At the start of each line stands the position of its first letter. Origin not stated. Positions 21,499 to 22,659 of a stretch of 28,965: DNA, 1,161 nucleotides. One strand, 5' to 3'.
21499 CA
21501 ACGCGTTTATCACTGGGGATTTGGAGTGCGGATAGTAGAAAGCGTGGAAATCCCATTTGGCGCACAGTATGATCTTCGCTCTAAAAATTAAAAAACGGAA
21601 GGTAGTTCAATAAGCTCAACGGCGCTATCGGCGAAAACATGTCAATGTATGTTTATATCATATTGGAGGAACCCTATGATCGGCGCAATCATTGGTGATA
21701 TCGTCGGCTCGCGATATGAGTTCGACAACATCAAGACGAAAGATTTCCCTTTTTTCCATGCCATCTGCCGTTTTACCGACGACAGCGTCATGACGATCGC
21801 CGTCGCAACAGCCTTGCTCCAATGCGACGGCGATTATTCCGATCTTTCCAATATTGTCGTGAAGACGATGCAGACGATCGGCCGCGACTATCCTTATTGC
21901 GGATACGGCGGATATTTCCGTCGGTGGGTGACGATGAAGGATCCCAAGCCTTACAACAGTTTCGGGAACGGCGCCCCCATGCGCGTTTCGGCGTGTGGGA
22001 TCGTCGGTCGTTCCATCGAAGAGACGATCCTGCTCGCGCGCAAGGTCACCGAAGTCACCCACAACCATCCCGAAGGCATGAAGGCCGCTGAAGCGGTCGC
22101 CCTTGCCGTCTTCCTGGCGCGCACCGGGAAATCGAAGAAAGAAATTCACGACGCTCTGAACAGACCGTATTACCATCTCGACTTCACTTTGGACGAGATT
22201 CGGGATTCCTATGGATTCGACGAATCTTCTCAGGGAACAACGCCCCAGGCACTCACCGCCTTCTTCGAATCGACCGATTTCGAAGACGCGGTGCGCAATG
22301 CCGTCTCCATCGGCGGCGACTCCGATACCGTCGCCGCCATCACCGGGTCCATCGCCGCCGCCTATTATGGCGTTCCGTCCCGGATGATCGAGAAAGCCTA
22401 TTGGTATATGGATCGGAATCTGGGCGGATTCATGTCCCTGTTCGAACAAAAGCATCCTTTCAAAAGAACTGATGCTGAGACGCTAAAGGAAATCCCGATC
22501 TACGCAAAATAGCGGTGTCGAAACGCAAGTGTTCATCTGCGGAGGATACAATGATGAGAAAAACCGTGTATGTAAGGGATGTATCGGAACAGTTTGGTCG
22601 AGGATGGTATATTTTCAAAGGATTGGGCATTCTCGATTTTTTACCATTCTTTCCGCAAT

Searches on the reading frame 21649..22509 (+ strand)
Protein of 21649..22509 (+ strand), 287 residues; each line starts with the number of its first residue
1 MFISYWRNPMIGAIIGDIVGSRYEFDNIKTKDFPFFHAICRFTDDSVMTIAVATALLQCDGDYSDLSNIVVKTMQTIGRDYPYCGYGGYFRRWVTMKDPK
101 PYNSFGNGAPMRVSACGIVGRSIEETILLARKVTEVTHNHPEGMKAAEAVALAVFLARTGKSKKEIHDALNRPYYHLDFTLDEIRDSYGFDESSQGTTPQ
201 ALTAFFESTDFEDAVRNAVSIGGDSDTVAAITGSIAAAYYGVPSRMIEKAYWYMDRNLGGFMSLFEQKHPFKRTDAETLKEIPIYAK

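Call 29: search_protein_families(library=pfam, proteins=[window:21649-22509:+], max_evalue=0.001)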
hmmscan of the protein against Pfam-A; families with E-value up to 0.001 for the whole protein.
window:21649-22509:+ (287 aa): 1 family
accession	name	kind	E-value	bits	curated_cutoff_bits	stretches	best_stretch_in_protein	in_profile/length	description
PF03747.19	ADP_ribosyl_GH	-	3.2e-38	132.5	26.2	1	10-242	3-281/287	ADP-ribosylglycohydrolase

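Call 99: search_protein_families(library=padloc, proteins=[window:21649-22509:+], max_evalue=0.00001)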
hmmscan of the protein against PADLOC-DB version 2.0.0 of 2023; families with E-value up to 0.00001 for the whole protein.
window:21649-22509:+ (287 aa): 0 families
